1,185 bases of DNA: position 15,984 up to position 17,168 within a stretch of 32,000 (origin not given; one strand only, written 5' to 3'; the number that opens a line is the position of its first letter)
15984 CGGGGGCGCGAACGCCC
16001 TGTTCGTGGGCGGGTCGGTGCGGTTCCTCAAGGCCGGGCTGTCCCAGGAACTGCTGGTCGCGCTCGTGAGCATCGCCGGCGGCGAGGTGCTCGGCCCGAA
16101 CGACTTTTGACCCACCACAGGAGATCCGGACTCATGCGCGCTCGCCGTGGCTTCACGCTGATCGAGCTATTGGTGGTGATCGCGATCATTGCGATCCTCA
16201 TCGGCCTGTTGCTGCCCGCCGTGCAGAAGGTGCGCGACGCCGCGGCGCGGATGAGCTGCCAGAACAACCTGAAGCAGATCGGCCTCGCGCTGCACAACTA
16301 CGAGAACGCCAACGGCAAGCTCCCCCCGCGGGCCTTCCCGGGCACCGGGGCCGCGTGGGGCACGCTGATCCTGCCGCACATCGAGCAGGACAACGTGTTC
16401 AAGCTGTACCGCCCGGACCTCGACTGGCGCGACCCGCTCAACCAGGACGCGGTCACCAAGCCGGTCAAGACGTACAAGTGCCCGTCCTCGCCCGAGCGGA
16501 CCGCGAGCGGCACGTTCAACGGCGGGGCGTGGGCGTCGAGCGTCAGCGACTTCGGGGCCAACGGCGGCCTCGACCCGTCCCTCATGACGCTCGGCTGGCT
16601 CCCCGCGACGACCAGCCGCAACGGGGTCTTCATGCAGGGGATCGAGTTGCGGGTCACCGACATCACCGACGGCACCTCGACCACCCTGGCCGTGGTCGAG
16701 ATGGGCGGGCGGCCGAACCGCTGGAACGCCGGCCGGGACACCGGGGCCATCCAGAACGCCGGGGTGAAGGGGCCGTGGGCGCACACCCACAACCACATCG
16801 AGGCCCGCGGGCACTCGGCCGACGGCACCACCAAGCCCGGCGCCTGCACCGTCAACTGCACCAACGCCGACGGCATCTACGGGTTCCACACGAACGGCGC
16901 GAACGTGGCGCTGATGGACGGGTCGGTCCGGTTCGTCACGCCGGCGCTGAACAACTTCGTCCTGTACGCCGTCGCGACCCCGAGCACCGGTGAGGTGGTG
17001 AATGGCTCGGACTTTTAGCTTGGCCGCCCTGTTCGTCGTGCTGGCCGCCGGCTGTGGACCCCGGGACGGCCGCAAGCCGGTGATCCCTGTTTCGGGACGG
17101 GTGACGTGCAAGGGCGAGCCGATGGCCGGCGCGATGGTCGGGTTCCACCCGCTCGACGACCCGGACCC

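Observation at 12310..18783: A tandem array repeats a two-gene cassette: pilin-like DUF1559 plus a ~140-aa lipoprotein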

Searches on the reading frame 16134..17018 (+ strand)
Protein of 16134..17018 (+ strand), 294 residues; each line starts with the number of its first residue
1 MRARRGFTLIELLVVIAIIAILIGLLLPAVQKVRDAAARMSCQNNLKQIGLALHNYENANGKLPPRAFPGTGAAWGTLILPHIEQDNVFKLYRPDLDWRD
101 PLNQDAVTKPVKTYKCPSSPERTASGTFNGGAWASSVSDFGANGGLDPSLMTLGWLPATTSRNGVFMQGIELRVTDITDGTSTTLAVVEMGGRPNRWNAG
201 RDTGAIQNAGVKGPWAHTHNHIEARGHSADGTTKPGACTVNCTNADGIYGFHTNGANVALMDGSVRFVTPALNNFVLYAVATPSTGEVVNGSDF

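Call 8: search_protein_families(library=pfam, proteins=[window:16134-17018:+], max_evalue=0.1)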
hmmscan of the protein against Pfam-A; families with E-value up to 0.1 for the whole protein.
window:16134-17018:+ (294 aa): 2 families
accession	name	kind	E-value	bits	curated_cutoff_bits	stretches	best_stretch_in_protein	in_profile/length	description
PF07596.16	SBP_bac_10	-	2.7e-47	162.5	23.3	1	31-270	1-263/268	Protein of unknown function (DUF1559)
PF07963.17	N_methyl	-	5.5e-09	35.7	21.2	1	1-27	1-27/27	Prokaryotic N-terminal methylation motif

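Call 9: search_protein_families(library=ncbifam, proteins=[window:16134-17018:+], max_evalue=0.1)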
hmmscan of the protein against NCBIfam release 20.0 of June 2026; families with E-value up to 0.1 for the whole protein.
window:16134-17018:+ (294 aa): 18 families
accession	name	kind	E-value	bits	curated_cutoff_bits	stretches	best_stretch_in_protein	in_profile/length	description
TIGR01710.1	typeII_sec_gspG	equivalog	1.7e-10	41.1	88.85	1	5-65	1-61/134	type II secretion system major pseudopilin GspG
TIGR04294.2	pre_pil_HX9DG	domain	7.1e-09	35.1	19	1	249-269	2-22/22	H-X9-DG-CTERM domain-containing protein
NF040999.1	pilin_ComGC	equivalog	2.3e-08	34.1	75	1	5-60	2-57/84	competence type IV pilus major pilin ComGC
TIGR02532.1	IV_pilin_GFxxxE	domain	5.3e-08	32.4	16.3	1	4-26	1-23/24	prepilin-type N-terminal cleavage/methylation domain-containing protein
NF007862.0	PRK10574.1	equivalog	7.8e-08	32.6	138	1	1-38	1-38/145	prepilin peptidase-dependent pilin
TIGR01708.2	typeII_sec_gspH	equivalog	5.3e-07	29.8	80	1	5-40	2-38/169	type II secretion system minor pseudopilin GspH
NF041013.1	T4P_ComGE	equivalog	1.2e-06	28.5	49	1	5-40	4-39/83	competence type IV pilus minor pilin ComGE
NF041775.1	typeIV_PilA_Myxo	equivalog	4.9e-06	26.7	400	1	4-49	10-55/214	type IV pilin protein PilA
TIGR02596.1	TIGR02596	subfamily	2.8e-05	24.3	70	1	7-37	1-31/196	Verru_Chthon cassette protein D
TIGR01707.1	gspI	equivalog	0.00013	22.4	44.35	1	6-41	1-36/101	type II secretion system minor pseudopilin GspI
NF040982.1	ComGD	equivalog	0.0013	19.1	70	1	5-37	2-35/139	competence type IV pilus minor pilin ComGD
NF007800.0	PRK10506.1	equivalog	0.0015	18.4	158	1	1-25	5-29/163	prepilin peptidase-dependent protein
TIGR02599.1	TIGR02599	subfamily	0.005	16.1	256.5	1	6-42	1-37/361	Verru_Chthon cassette protein C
NF041002.1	pilin_ComGF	equivalog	0.0057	16.9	80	1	5-37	2-34/139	competence type IV pilus minor pilin ComGF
NF047828.1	T3SSXpsI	equivalog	0.007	16.4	150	1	5-33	2-34/132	type II secretion system protein XpsI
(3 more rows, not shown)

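Call 48: search_solved_structures(query=window:16134-17018:+, max_evalue=1, show_alignments=2)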
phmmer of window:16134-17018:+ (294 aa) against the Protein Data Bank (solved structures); distinct sequences matched with E-value up to 1: 18.
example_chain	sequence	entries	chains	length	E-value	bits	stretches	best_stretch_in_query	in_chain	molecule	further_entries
9egp_A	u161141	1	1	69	1.3e-06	31.2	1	1-58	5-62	Geopilin domain 1 protein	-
7tgg_A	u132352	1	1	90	3.3e-06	29.9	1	1-64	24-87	Geopilin domain 1 protein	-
8pfb_G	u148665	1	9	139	0.00016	24.4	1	7-60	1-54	Type IV pilin PilE1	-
2m7g_A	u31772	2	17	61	0.00061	22.5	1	7-65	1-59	Geopilin domain 1 protein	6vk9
9laa_A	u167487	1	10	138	0.0026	20.4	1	4-32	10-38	Type IV pilin protein PilA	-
6xxd_A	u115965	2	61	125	0.017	17.8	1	7-36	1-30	PilA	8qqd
5wda_A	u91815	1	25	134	0.018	17.7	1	7-65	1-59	General secretion pathway protein G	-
8tj2_C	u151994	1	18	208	0.021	17.5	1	7-54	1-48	Type IV major pilin protein PilA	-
1ay2_A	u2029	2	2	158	0.045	16.4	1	7-40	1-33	TYPE 4 PILIN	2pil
2hi2_A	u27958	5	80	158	0.056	16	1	7-40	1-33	Fimbrial protein | PilA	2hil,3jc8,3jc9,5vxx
8p3b_A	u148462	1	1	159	0.072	15.7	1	7-34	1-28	Fimbrial protein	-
5kua_A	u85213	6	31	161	0.078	15.6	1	7-36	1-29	pilin | Neisseria meningitidis PilE variant SB-GATDH | Neisseria meningitidis PilE, SB-DATDH variant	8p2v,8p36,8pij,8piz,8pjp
6gv9_A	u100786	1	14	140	0.12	15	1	7-37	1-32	Prepilin peptidase-dependent protein D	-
3sok_A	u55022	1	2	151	0.22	14.1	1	7-41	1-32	Fimbrial protein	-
9lab_B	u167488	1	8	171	0.24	14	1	1-43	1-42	MSHA major pilin subunit MshA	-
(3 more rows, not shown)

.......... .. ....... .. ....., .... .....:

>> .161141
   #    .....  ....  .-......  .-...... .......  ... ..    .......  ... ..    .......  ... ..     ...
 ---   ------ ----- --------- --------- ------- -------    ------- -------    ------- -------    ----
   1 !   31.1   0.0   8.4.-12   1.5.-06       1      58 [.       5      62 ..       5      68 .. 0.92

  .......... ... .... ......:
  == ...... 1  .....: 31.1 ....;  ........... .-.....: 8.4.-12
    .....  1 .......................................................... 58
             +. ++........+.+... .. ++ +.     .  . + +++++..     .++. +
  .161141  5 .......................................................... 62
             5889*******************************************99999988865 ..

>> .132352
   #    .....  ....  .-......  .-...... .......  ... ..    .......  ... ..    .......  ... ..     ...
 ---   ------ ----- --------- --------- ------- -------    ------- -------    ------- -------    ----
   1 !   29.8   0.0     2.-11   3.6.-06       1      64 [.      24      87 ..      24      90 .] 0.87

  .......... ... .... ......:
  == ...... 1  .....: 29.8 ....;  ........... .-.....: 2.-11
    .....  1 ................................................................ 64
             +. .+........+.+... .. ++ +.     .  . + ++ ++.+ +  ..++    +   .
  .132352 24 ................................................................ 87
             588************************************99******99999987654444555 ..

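Call 50: find_homologous_proteins(query=window:16134-17018:+, max_evalue=1e-20)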
Query window:16134-17018:+ (294 aa): 7749 proteins with E <= 1e-20 among 8000 candidates; the best 120 are listed.
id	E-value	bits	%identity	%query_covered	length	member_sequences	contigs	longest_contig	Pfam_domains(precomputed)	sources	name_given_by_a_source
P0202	3.6e-198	675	100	100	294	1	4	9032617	PF07963.18,PF07596.17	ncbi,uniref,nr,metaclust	ncbi:putative major pilin subunit [Gemmata obscuriglobus]|uniref:Prepilin-type cleavage/methylation 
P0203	9.2e-177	605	88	100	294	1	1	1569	PF07963.18,PF07596.17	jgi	jgi:prepilin-type N-terminal cleavage/methylation domain-containing protein/prepilin-type processing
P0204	3.2e-171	587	87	99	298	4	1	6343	PF07963.18,PF07596.17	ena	-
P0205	4.7e-167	573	83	99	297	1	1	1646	PF07963.18,PF07596.17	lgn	-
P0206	5.8e-164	563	82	100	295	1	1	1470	PF07963.18,PF07596.17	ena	-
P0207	3.4e-163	560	82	100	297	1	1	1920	PF07963.18,PF07596.17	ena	-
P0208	1.3e-162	558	81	99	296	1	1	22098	PF07963.18,PF07596.17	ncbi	-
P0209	1.7e-158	545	79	100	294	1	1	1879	PF07963.18,PF07596.17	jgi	jgi:prepilin-type N-terminal cleavage/methylation domain-containing protein/prepilin-type processing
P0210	9.8e-157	539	79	100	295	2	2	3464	PF07963.18,PF07596.17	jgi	jgi:prepilin-type N-terminal cleavage/methylation domain-containing protein/prepilin-type processing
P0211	2.4e-156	538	79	99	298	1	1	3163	PF07963.18,PF07596.17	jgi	jgi:prepilin-type N-terminal cleavage/methylation domain-containing protein/prepilin-type processing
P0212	2.0e-93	331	54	99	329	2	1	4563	PF07963.18,PF07596.17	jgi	jgi:prepilin-type N-terminal cleavage/methylation domain-containing protein/prepilin-type processing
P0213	8.1e-93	329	55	99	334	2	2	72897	PF07963.18,PF07596.17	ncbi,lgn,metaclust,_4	metaclust:\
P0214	9.5e-88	312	52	98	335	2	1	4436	PF07963.18,PF07596.17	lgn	-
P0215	1.9e-87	311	52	99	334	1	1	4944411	PF07963.18,PF07596.17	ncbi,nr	ncbi:Uncharacterized protein OS=Pirellula staleyi (strain ATCC 27377 / DSM 6068 / ICPB 4128) GN=Psta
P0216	7.9e-87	309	50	99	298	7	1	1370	PF07963.18,PF07596.17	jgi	jgi:prepilin-type N-terminal cleavage/methylation domain-containing protein/prepilin-type processing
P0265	3.2e-64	235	44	100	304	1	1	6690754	PF07963.18,PF07596.17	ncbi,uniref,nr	ncbi:DUF1559 domain-containing protein [Tuwongella immobilis]|uniref:DUF1559 domain-containing prote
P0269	6.6e-64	234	48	97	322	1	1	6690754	PF07963.18,PF07596.17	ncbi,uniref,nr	ncbi:DUF1559 domain-containing protein [Tuwongella immobilis]|uniref:DUF1559 domain-containing prote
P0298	5.8e-62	228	43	100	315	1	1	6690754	PF07963.18,PF07596.17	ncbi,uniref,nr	ncbi:DUF1559 domain-containing protein [Tuwongella immobilis]|uniref:DUF1559 domain-containing prote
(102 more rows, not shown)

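Call 59: predict_structure(alignment_id=A5)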
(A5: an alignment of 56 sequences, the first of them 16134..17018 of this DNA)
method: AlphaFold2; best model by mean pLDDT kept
length: 294 residues; sequences in the alignment: 56
mean_pLDDT: 93.1   pTM: 0.86
mean pLDDT of the five models: 93.1, 92.4, 91.3, 90.5, 89.4
residues with pLDDT >= 90: 260; 70-90: 23; 50-70: 10; < 50: 1
segments of 3 or more residues with pLDDT < 50: none
pLDDT, mean of each block of 10 residues (from residue 1): 66 93 92 94 98 98 94 95 98 96 97 97 93 96 95 93 93 94 96 95 91 92 96 96 96 96 96 94 79 72
secondary structure, 60 per line:
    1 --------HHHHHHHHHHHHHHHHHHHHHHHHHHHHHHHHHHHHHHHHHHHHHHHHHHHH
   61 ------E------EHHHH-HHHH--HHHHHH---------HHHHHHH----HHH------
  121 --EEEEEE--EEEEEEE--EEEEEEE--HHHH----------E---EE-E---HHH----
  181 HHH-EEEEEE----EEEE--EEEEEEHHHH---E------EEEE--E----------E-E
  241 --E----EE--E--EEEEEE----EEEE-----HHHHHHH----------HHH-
elements in order: H9-60 H75-78 H80-83 H86-91 H101-107 E123-128 E131-137 E140-146 H149-152 E185-190 E195-198 E201-206 H207-210 E221-224 E255-260 E265-268 H274-280

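Call 62: fold_search(model_id=the predicted structure, library=pdb)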
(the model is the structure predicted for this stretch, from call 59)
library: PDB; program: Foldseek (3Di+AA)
matches with E <= 10: 67; with E <= 0.001: 0
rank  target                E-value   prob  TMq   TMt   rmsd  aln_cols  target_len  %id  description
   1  1ay2_A                2.4e-01  0.87  0.16  0.27   3.6        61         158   43  STRUCTURE OF THE FIBER-FORMING PROTEIN PILIN AT 2.6 ANGSTROMS RESOLUTION (released 1998-04-29)
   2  5vxx_A                8.5e-01  0.21  0.13  0.21   5.2        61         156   38  Cryo-EM reconstruction of Neisseria gonorrhoeae Type IV pilus (released 2017-07-12)
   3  6xxd_A                1.1e+00  0.69  0.17  0.36   2.6        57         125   38  CryoEM structure of the type IV pilin PilA4 from Thermus thermophilus (released 2020-03-11)
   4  8tj2_A                1.6e+00  0.35  0.14  0.19   4.7        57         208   32  CryoEM structure of Myxococcus xanthus type IV pilus (released 2023-08-09)
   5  8c4x_A                1.8e+00  0.02  0.08  0.09  10.0        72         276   12  PAM Protease (released 2024-07-17)
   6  2gko                  1.8e+00  0.01  0.09  0.08  11.9        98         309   12  S41 Psychrophilic Protease (released 2007-05-01)
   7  5ffn_A                3.2e+00  0.01  0.09  0.08  11.8       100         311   10  Complex of subtilase SubTY from Bacillus sp. TY145 with chymotrypsin inhibitor CI2A (released 2016-05-18)
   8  1s2n_B                3.6e+00  0.02  0.06  0.07   6.0        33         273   12  Crystal structure of a cold adapted subtilisin-like serine proteinase (released 2005-02-22)
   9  1sh7_B                3.6e+00  0.02  0.07  0.07   6.0        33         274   12  Crystal structure of a cold adapted subtilisin-like serine proteinase (released 2005-02-22)
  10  6yxu_C                3.6e+00  0.01  0.10  0.04  13.7       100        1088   15  Structure of Mycobacterium smegmatis HelD protein in complex with RNA polymerase core - State I, primary channel engag (released 2020-11-04)
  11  8r3m_C                3.8e+00  0.02  0.10  0.04  12.4       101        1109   14  Mycobacterium smegnatis RNA polymerase transcription initiation complex with SigmaA, RbpA, HelD N-terminal, CO and PCh (released 2024-10-02)
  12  8q3i_C                3.8e+00  0.01  0.10  0.04  12.1       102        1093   14  Mycobacterium smegmatis RNA polymerase in complex with HelD, SigA and RbpA in State I (released 2024-08-14)
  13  7vnm_H                4.5e+00  0.01  0.09  0.10  16.0       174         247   11  Rba sphaeroides PufY-KO RC-LH1 monomer (released 2022-05-04)
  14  2a5h_A                4.8e+00  0.01  0.07  0.05  13.0        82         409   10  2.1 Angstrom X-ray crystal structure of lysine-2,3-aminomutase from Clostridium subterminale SB4, with Michaelis analo (released 2005-10-04)
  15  2ixt_A                4.8e+00  0.01  0.09  0.08  11.5        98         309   13  SPHERICASE (released 2007-08-21)
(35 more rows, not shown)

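Call 77: search_protein_families(library=padloc, proteins=[window:16134-17018:+], max_evalue=0.01)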
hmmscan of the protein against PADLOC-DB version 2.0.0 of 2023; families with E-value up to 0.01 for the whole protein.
window:16134-17018:+ (294 aa): 0 families

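Call 83: find_encoding_contigs(protein=P0265, flank=10000, max_places=1)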
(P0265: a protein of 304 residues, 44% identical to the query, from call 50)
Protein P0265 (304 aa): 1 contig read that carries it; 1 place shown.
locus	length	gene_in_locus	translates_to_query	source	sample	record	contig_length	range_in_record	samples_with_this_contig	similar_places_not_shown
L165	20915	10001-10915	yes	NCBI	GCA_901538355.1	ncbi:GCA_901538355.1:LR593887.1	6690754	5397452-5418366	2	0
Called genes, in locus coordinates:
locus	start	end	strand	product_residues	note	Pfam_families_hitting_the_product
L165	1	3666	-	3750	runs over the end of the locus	-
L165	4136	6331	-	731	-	-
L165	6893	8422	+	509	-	PF07583:PSCyt2, PF07587:PSD1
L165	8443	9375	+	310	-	PF07963:N_methyl (weak), PF07596:SBP_bac_10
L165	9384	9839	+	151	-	-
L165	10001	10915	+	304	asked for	PF07963:N_methyl (weak), PF07596:SBP_bac_10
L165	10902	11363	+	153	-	-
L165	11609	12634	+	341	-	PF07963:N_methyl (weak), PF07596:SBP_bac_10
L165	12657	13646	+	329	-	PF07596:SBP_bac_10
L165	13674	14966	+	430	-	PF07394:DUF1501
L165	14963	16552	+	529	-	PF10591:SPARC_Ca_bdg (faint), PF00036:EF-hand_1 (faint), PF13202:EF-hand_5 (faint), PF13405:EF-hand_6 (faint), PF13833:EF-hand_8 (faint), PF23564:EF-hand_FSTL1 (faint), PF13499:EF-hand_7 (weak)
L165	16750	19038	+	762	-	PF01156:IU_nuc_hydro, PF02368:Big_2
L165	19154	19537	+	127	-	-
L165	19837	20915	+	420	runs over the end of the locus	PF02985:HEAT (faint), PF10363:RTP1_C1 (faint), PF13646:HEAT_2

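Call 84: find_encoding_contigs(protein=P0269, flank=10000, max_places=1)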
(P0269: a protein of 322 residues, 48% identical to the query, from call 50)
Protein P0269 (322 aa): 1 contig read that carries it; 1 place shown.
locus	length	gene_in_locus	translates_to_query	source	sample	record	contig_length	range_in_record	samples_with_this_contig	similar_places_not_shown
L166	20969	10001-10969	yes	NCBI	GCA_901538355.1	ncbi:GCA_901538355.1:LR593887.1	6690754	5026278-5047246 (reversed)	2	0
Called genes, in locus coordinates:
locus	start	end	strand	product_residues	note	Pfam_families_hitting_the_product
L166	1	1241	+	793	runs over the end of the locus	PF03176:MMPL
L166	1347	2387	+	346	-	PF07963:N_methyl, PF07596:SBP_bac_10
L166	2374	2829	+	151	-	-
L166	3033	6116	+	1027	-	PF07635:PSCyt1, PF07583:PSCyt2, PF07587:PSD1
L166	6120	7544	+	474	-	PF07394:DUF1501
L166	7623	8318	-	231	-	PF04390:LptE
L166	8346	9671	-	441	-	PF13432:TPR_16 (weak)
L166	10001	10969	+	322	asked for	PF07963:N_methyl, PF07596:SBP_bac_10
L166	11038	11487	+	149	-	-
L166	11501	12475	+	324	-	PF07596:SBP_bac_10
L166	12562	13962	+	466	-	PF03033:Glyco_transf_28, PF00201:UDPGT, PF04101:Glyco_tran_28_C (weak), PF06722:EryCIII-like_C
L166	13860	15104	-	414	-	PF09594:GT87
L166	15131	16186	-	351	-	PF00586:AIRS, PF02769:AIRS_C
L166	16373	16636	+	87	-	PF00830:Ribosomal_L28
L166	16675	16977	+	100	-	PF02686:GatC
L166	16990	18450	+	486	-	PF01425:Amidase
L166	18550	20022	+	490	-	PF02934:GatB_N, PF02637:GatB_Yqey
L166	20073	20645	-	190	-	-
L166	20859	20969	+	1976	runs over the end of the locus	-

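Call 85: find_encoding_contigs(protein=P0298, flank=10000, max_places=1)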
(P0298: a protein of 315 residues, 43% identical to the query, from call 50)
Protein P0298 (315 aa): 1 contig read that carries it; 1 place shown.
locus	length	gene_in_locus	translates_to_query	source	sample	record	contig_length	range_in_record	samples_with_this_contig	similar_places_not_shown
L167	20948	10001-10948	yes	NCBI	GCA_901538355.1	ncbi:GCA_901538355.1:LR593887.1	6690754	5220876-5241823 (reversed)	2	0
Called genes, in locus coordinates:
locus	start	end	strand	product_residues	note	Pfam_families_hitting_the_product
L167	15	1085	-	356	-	PF00586:AIRS, PF02769:AIRS_C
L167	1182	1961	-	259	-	PF01061:ABC2_membrane (weak), PF12698:ABC2_membrane_3 (weak)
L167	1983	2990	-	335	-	PF00005:ABC_tran, PF13304:AAA_21 (weak)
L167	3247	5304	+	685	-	-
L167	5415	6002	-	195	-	PF10816:DUF2760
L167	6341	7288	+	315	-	PF00069:Pkinase, PF07714:PK_Tyr_Ser-Thr, PF03109:ABC1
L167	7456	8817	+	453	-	PF12708:Pect-lyase_RHGA_epim (faint), PF05048:NosD, PF13229:Beta_helix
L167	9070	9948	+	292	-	PF07963:N_methyl (weak), PF07596:SBP_bac_10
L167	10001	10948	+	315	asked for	PF07963:N_methyl, PF07596:SBP_bac_10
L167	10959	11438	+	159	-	-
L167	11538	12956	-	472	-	-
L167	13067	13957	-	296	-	PF09935:DUF2167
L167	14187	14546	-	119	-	PF07394:DUF1501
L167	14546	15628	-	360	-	PF07394:DUF1501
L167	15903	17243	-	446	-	PF00004:AAA (weak), PF07728:AAA_5 (weak), PF13401:AAA_22 (faint), PF13521:AAA_28 (weak), PF00004:AAA (weak), PF07724:AAA_2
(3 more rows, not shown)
